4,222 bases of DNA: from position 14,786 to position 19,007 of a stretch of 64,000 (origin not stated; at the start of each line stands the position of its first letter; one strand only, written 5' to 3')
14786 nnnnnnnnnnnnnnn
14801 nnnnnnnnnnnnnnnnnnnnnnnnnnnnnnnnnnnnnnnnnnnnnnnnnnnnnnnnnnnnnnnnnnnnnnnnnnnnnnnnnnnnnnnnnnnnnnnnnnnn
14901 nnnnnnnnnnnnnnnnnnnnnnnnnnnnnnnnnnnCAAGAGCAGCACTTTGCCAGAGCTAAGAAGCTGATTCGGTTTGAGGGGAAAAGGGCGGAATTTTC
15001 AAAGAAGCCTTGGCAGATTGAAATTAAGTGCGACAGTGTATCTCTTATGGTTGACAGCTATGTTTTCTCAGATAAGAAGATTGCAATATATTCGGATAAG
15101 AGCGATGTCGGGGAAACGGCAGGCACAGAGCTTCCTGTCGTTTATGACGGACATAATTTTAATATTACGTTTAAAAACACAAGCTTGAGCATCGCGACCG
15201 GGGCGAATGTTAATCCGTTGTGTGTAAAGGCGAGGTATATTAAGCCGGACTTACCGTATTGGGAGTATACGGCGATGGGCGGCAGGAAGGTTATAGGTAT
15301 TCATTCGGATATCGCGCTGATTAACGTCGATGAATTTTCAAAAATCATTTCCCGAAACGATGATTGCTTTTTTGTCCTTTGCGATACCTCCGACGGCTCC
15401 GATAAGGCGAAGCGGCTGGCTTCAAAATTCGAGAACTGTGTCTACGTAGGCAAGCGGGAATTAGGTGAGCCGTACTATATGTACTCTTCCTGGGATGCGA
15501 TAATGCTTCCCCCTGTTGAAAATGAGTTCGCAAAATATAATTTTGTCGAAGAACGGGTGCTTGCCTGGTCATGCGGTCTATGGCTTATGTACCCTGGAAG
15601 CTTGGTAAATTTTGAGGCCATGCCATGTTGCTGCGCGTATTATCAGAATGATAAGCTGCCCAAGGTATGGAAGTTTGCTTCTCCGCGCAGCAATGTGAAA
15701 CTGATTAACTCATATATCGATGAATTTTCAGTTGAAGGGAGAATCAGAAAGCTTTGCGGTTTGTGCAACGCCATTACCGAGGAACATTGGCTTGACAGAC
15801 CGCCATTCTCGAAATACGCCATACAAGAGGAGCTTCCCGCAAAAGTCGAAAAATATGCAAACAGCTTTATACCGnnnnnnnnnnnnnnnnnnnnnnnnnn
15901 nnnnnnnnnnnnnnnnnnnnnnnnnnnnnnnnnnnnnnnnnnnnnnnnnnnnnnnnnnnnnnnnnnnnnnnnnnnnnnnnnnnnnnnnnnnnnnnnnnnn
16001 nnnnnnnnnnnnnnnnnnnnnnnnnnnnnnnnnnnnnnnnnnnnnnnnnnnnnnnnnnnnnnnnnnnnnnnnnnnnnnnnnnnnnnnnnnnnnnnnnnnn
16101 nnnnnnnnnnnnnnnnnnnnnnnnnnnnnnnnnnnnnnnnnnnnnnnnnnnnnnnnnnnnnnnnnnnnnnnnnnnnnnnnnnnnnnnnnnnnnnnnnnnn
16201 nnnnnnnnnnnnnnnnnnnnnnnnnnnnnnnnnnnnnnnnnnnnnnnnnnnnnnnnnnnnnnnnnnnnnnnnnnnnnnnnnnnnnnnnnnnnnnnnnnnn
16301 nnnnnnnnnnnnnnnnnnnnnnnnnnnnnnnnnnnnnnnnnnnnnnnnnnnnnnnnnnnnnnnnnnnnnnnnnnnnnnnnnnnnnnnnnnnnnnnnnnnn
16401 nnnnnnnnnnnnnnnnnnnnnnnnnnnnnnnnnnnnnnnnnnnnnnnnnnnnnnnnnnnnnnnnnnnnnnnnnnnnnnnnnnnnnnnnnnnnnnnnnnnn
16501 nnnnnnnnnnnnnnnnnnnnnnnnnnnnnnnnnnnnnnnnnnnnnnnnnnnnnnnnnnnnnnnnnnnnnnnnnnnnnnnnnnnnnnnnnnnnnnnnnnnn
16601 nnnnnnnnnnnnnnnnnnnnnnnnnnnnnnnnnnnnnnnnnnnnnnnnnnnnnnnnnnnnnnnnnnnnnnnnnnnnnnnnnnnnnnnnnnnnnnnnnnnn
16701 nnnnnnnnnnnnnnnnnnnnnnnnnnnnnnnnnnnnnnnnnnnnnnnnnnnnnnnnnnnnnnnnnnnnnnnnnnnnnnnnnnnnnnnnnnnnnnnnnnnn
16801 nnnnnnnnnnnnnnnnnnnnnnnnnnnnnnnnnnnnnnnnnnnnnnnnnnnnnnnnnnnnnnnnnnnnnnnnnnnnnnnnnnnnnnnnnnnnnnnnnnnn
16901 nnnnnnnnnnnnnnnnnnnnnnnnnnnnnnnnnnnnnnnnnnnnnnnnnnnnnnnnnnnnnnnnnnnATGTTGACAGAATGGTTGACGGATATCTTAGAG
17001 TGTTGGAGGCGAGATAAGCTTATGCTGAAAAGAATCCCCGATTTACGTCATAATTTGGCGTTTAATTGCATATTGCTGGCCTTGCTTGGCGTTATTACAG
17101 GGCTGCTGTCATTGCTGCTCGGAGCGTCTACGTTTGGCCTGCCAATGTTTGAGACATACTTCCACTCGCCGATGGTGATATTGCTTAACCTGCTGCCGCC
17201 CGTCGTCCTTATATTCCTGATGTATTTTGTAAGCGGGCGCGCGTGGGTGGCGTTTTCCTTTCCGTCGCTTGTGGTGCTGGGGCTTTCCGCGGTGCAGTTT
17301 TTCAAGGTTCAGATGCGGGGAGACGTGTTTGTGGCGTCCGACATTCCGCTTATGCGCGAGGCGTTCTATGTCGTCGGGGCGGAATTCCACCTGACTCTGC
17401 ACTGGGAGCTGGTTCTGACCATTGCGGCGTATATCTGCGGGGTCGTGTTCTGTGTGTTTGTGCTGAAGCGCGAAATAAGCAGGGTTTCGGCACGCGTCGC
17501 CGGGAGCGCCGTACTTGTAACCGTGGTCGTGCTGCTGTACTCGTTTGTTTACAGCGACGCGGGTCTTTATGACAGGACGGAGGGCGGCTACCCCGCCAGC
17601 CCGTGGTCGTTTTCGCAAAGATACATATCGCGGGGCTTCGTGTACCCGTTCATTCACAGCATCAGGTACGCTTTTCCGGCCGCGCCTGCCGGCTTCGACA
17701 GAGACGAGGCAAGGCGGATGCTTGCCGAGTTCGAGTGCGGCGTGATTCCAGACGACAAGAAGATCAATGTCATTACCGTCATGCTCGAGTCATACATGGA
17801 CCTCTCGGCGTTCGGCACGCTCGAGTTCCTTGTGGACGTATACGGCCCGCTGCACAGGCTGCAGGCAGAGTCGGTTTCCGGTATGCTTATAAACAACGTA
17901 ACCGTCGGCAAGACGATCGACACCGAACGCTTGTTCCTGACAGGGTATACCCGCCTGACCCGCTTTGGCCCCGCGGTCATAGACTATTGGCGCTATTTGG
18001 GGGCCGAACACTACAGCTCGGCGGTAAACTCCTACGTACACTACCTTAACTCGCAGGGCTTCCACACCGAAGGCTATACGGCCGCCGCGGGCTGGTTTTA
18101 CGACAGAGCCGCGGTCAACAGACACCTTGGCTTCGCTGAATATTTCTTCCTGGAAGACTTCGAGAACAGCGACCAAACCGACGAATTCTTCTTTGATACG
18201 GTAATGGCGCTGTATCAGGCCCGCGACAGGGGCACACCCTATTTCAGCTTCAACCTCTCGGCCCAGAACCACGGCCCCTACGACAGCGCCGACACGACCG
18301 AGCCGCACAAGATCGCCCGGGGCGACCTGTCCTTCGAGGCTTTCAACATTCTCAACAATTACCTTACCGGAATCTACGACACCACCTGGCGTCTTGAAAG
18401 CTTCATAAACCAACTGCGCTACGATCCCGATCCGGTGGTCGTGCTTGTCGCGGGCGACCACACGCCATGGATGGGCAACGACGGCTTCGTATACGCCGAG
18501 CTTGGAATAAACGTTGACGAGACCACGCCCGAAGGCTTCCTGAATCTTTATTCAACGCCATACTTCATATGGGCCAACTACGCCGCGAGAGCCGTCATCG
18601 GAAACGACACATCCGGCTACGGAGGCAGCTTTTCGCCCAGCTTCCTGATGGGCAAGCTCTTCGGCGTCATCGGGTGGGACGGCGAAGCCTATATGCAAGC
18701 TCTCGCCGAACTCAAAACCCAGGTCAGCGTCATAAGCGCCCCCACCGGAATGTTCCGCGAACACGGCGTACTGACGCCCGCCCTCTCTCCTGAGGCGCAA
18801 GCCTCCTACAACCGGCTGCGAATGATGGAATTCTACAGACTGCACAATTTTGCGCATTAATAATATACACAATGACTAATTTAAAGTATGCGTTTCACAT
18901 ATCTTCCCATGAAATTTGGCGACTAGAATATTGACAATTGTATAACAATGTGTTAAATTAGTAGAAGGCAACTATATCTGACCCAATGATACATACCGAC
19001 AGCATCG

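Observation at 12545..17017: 1490-aa methyltransferase / repeat helix / GT2 / unknown / GT4 protein: possible molecular ruler for glycan chain length, with a slippage-prone 42-bp repeat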

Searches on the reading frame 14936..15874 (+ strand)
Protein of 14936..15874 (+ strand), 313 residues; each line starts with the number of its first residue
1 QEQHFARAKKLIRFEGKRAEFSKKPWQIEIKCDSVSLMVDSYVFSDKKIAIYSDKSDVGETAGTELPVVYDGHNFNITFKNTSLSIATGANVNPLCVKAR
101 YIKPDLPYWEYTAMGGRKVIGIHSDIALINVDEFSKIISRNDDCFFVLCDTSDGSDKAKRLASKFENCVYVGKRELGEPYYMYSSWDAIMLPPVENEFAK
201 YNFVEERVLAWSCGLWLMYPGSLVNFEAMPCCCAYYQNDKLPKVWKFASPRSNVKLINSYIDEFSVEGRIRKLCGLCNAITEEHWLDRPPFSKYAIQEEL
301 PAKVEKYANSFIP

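Call 57: predict_structure(alignment_id=A3)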
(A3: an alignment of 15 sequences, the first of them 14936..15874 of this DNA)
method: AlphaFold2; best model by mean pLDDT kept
length: 313 residues; sequences in the alignment: 15
mean_pLDDT: 69.5   pTM: 0.65
mean pLDDT of the five models: 69.5, 65.1, 59.5, 54.0, 44.6
residues with pLDDT >= 90: 26; 70-90: 148; 50-70: 82; < 50: 57
segments of 3 or more residues with pLDDT < 50: 32-46, 103-113, 178-180, 292-313
pLDDT, mean of each block of 10 residues (from residue 1): 69 74 65 39 48 52 66 75 78 66 43 68 86 93 89 84 92 60 74 72 75 83 70 87 68 76 84 78 67 45 43 38
secondary structure, 60 per line:
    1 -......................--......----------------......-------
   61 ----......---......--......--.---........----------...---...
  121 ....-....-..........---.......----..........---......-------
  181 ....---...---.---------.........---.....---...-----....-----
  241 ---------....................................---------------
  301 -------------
elements in order: H2-23 E26-31 E48-53 E65-70 E74-79 E82-87 H94-101 E118-124 H131-140 E144-150 H155-164 E168-173 H181-184 E188-190 H204-212 E216-220 E232-235 H250-264 H266-285

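Call 64: fold_search(model_id=the predicted structure, library=pdb)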
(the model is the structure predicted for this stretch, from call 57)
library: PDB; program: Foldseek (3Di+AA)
matches with E <= 10: 1828; with E <= 0.001: 21
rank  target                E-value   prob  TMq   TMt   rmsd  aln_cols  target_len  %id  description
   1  4nc9_D                6.0e-06  1.00  0.46  0.41   6.8       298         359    9  Crystal structure of phosphatidyl mannosyltransferase PimA (released 2014-11-12)
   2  6ps8                  4.5e-05  1.00  0.27  0.18  15.5       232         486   13  XFEL MT1R structure by ligand exchange from agomelatine to 2-phenylmelatonin. (released 2019-11-13)
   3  4nc9_A                7.7e-05  1.00  0.42  0.36   8.9       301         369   10  Crystal structure of phosphatidyl mannosyltransferase PimA (released 2014-11-12)
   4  4nc9_B                1.0e-04  1.00  0.37  0.33   8.8       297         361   10  Crystal structure of phosphatidyl mannosyltransferase PimA (released 2014-11-12)
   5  6tpn                  1.3e-04  1.00  0.29  0.19  12.0       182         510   15  Crystal structure of the Orexin-2 receptor in complex with HTL6641 at 2.61 A resolution (released 2020-01-01)
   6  8b5s_A                1.3e-04  1.00  0.32  0.29  13.0       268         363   10  Crystal Structure of P. aeruginosa WaaG in complex with UDP-glucose (released 2023-10-04)
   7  8cxo                  1.4e-04  1.00  0.27  0.16  12.4       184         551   14  Cryo-EM structure of the unliganded mSMO-PGS2 in a lipidic environment (released 2022-08-03)
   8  8b5s_B                1.6e-04  1.00  0.33  0.29  13.0       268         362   10  Crystal Structure of P. aeruginosa WaaG in complex with UDP-glucose (released 2023-10-04)
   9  6kuw_B                1.8e-04  1.00  0.27  0.19  12.1       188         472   13  Crystal structure of human alpha2C adrenergic G protein-coupled receptor. (released 2019-12-04)
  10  8p6s                  2.2e-04  1.00  0.37  0.31  10.3       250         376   10  Arabidopsis thaliana DGD2 in complex with UDP-galactose (released 2024-12-11)
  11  3fro_A                2.5e-04  1.00  0.33  0.25   7.8       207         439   12  Crystal structure of Pyrococcus abyssi glycogen synthase with open and closed conformations (released 2010-01-12)
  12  4pqg_A                2.5e-04  0.99  0.32  0.21  19.1       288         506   13  Crystal structure of the pneumococcal O-GlcNAc transferase GtfA in complex with UDP and GlcNAc (released 2014-06-18)
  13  3c48_B                2.9e-04  1.00  0.31  0.26  12.7       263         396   10  Structure of the retaining glycosyltransferase MshA: The first step in mycothiol biosynthesis. Organism: Corynebacteri (released 2008-03-25)
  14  4pqg_B                4.0e-04  1.00  0.27  0.18  13.7       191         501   12  Crystal structure of the pneumococcal O-GlcNAc transferase GtfA in complex with UDP and GlcNAc (released 2014-06-18)
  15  2iv3_A                5.4e-04  1.00  0.28  0.27  11.3       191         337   10  Crystal structure of AviGT4, a glycosyltransferase involved in Avilamycin A biosynthesis (released 2006-10-11)
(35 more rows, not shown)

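Call 76: search_protein_representatives(alignment_id=A3)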
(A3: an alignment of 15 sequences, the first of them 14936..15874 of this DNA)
Query: 15 sequences, 331 profile positions. Proteins with E-value up to 0.001 (for the whole library): 55; up to 1e-10: 48; up to 1e-30: 22. The best 55 are listed.
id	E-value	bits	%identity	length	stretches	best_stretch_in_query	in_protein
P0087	3.3e-128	443.9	-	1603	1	1-331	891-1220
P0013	1.8e-118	411.9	-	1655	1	2-331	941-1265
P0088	3.1e-118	411.1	-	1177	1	1-331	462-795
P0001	3.5e-99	348.5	-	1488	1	1-327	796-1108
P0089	6.9e-85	301.5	-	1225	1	2-314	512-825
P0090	4.7e-80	285.6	-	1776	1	2-317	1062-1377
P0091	3.1e-70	253.3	-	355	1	1-318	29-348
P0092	9.6e-59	215.6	-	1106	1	4-323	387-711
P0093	2.7e-50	187.8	-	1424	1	2-318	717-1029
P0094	8.5e-49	182.8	-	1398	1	2-308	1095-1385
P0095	3.3e-47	177.6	-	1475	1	2-317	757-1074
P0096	1.2e-44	169.3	-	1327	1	2-321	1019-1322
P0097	5.8e-42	160.4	-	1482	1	1-324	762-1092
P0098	1.2e-38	149.5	-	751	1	2-320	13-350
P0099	7.3e-38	146.9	-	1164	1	2-320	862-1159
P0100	2.2e-36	142.0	-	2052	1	2-318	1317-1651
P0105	5.1e-32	127.7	-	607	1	2-322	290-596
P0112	3.3e-28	115.2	-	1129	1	3-308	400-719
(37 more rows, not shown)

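Call 77: search_protein_families(library=pfam, proteins=[P0088, P0089, P0092, P0094, P0098, P0100, P0105, P0112, P0091], max_evalue=0.00001)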
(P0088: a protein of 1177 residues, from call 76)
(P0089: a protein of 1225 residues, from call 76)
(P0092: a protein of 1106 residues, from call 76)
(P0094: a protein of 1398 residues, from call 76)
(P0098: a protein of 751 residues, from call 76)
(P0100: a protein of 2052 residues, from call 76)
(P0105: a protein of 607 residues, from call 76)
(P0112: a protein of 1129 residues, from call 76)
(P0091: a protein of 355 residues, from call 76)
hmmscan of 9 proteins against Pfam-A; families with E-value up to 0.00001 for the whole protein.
P0088 (1177 aa): 5 families
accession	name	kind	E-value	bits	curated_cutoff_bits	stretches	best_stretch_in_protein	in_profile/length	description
PF00535.33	Glycos_transf_2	-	1.7e-23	83.8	23.3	1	237-406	1-165/168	Glycosyl transferase family 2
PF00534.26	Glycos_transf_1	-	1.1e-22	80.8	26.4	1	968-1111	9-149/172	Glycosyl transferases group 1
PF13692.12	Glyco_trans_1_4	-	1.9e-17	64.3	27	1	976-1109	3-131/142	Glycosyl transferases group 1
PF13439.12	Glyco_transf_4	-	1.9e-08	35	28.5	1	808-953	1-168/170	Glycosyltransferase Family 4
PF13641.12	Glyco_tranf_2_3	-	3.7e-06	27.5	27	1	236-428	3-194/230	Glycosyltransferase like family 2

P0089 (1225 aa): 5 families
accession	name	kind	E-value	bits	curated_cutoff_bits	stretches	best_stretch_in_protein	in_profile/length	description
PF00535.33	Glycos_transf_2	-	5.4e-24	85.5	23.3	1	286-454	1-164/168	Glycosyl transferase family 2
PF00534.26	Glycos_transf_1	-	2.2e-22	79.8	26.4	1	1014-1154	9-149/172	Glycosyl transferases group 1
PF13692.12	Glyco_trans_1_4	-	4.9e-18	66.2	27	1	1022-1154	3-133/142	Glycosyl transferases group 1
PF13439.12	Glyco_transf_4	-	4.4e-10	40.3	28.5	1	855-997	2-166/170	Glycosyltransferase Family 4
PF10111.15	Glyco_tranf_2_2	-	4.1e-07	30.2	27.3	1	286-503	1-223/276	Glycosyltransferase like family 2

P0092 (1106 aa): 7 families
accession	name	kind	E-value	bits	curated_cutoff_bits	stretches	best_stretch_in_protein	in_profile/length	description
PF00535.33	Glycos_transf_2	-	3.3e-25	89.4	23.3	1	158-295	1-132/168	Glycosyl transferase family 2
PF00534.26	Glycos_transf_1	-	8.5e-14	51.9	26.4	1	886-1029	6-143/172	Glycosyl transferases group 1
PF01471.23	PG_binding_1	-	2.5e-12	47.2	23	1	11-63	3-55/57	Putative peptidoglycan binding domain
PF10111.15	Glyco_tranf_2_2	-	8.9e-12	45.5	27.3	1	158-376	1-223/276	Glycosyltransferase like family 2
PF13692.12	Glyco_trans_1_4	-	7.5e-11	42.9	27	1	897-1028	3-126/142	Glycosyl transferases group 1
PF13641.12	Glyco_tranf_2_3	-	1.5e-08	35.4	27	1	157-352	3-196/230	Glycosyltransferase like family 2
PF01476.26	LysM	-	8.2e-06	26.1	20.9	0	75-118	1-43/43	LysM domain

P0094 (1398 aa): 10 families
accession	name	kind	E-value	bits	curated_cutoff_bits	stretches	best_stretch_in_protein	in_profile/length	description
PF00534.26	Glycos_transf_1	-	2.7e-35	121.8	26.4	1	619-764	3-146/172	Glycosyl transferases group 1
PF00535.33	Glycos_transf_2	-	2e-23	83.6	23.3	1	868-1038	1-165/168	Glycosyl transferase family 2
PF13692.12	Glyco_trans_1_4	-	2e-22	80.4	27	1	633-759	3-125/142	Glycosyl transferases group 1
PF13439.12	Glyco_transf_4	-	3.3e-13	50.4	28.5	1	519-612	63-169/170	Glycosyltransferase Family 4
PF13649.12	Methyltransf_25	-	1.8e-09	38.6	27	1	56-129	1-78/97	Methyltransferase domain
PF13847.12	Methyltransf_31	-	1.1e-08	35.3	27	1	51-142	2-101/145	Methyltransferase domain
PF10111.15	Glyco_tranf_2_2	-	3.6e-08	33.7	27.3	1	868-1086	1-223/276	Glycosyltransferase like family 2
PF08242.18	Methyltransf_12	-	9.7e-08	33.1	30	1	58-130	2-80/98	Methyltransferase domain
PF08241.18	Methyltransf_11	-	9e-07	29.9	21.2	1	58-131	2-76/95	Methyltransferase domain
PF20706.3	GT4-conflict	-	2.9e-06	27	26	1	649-752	217-323/385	Family 4 Glycosyltransferase in conflict systems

P0098 (751 aa): 5 families
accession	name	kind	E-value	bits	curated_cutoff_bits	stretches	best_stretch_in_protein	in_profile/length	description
PF00534.26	Glycos_transf_1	-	6.1e-19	68.6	26.4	1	529-677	2-147/172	Glycosyl transferases group 1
PF13439.12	Glyco_transf_4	-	2e-17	64.2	28.5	1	376-522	2-169/170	Glycosyltransferase Family 4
PF13692.12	Glyco_trans_1_4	-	2.2e-15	57.6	27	1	554-670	14-126/142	Glycosyl transferases group 1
PF20706.3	GT4-conflict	-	4.1e-09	36.3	26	1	563-733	220-382/385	Family 4 Glycosyltransferase in conflict systems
PF13579.12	Glyco_trans_4_4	-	3e-07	31.4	29.7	1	376-518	1-158/158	Glycosyl transferase 4-like domain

P0100 (2052 aa): 12 families
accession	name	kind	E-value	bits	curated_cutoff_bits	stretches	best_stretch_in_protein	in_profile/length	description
PF00535.33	Glycos_transf_2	-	7.9e-24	84.9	23.3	1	1091-1200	1-113/168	Glycosyl transferase family 2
PF00534.26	Glycos_transf_1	-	3.5e-17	62.9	26.4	1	1832-1970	4-143/172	Glycosyl transferases group 1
PF13439.12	Glyco_transf_4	-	7e-16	59.1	28.5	1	1678-1819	2-165/170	Glycosyltransferase Family 4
PF13692.12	Glyco_trans_1_4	-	1.5e-15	58.1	27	1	1849-1969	7-126/142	Glycosyl transferases group 1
PF13649.12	Methyltransf_25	-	1.8e-13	51.4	27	1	47-133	1-90/97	Methyltransferase domain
PF08241.18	Methyltransf_11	-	1.9e-09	38.5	21.2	1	48-128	1-79/95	Methyltransferase domain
PF13847.12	Methyltransf_31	-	6.7e-09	36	27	1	45-124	5-91/145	Methyltransferase domain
PF10111.15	Glyco_tranf_2_2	-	3.5e-08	33.7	27.3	1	1091-1307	1-222/276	Glycosyltransferase like family 2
PF08242.18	Methyltransf_12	-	1.1e-07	33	30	1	48-131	1-87/98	Methyltransferase domain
PF13579.12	Glyco_trans_4_4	-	1.1e-07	32.8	29.7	1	1678-1818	1-157/158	Glycosyl transferase 4-like domain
PF13489.12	Methyltransf_23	-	1.3e-06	28.7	27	1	33-186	9-160/164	Methyltransferase domain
PF05175.20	MTS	-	5.2e-06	26.7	23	0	44-111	32-102/170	Methyltransferase small domain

P0105 (607 aa): 1 family
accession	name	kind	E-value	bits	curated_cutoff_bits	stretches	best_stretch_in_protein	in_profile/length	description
PF00535.33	Glycos_transf_2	-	7.8e-26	91.4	23.3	1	62-228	1-161/168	Glycosyl transferase family 2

P0112 (1129 aa): 7 families
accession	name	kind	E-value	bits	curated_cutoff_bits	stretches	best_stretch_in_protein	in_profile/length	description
PF00535.33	Glycos_transf_2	-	4.3e-23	82.5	23.3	1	172-341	1-164/168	Glycosyl transferase family 2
PF13439.12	Glyco_transf_4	-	1.9e-19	70.8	28.5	1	753-900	2-170/170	Glycosyltransferase Family 4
PF00534.26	Glycos_transf_1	-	2.8e-17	63.2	26.4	1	907-1048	3-143/172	Glycosyl transferases group 1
PF13692.12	Glyco_trans_1_4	-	1.3e-13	51.8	27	1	924-1047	6-126/142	Glycosyl transferases group 1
PF10111.15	Glyco_tranf_2_2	-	6.7e-11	42.6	27.3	1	172-390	1-223/276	Glycosyltransferase like family 2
PF13579.12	Glyco_trans_4_4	-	3.7e-09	37.6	29.7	1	753-895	1-158/158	Glycosyl transferase 4-like domain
PF13641.12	Glyco_tranf_2_3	-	6.9e-08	33.2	27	1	171-369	3-199/230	Glycosyltransferase like family 2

P0091 (355 aa): 0 families

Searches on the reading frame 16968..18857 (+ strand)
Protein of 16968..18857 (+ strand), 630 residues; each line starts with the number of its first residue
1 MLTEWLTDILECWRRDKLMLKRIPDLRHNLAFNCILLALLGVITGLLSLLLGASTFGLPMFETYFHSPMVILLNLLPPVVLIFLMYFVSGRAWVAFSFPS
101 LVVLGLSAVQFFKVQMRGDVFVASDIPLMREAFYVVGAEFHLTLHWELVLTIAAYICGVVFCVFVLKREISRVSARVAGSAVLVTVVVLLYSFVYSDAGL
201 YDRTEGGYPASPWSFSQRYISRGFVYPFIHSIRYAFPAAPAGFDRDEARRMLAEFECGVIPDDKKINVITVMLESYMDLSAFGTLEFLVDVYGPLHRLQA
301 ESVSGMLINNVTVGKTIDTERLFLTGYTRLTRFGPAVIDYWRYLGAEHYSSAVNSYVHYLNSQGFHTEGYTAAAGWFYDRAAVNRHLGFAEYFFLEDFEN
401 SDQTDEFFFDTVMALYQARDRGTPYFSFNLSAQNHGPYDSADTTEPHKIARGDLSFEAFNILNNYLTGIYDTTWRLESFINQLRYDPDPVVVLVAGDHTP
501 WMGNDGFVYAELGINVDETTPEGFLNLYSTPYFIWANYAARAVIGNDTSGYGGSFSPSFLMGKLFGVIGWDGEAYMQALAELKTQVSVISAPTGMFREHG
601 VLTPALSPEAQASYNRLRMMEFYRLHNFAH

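Call 6: search_protein_families(library=pfam, proteins=[window:16968-18857:+], max_evalue=0.001)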
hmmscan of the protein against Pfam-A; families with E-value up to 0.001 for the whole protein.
window:16968-18857:+ (630 aa): 1 family
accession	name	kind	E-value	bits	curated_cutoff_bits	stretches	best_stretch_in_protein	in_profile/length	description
PF00884.28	Sulfatase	-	2.1e-18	67.1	25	1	267-542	2-279/301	Sulfatase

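Call 82: search_protein_families(library=ncbifam, proteins=[window:16968-18857:+], max_evalue=0.00001)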
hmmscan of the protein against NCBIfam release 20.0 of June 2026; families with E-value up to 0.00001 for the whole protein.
window:16968-18857:+ (630 aa): 0 families
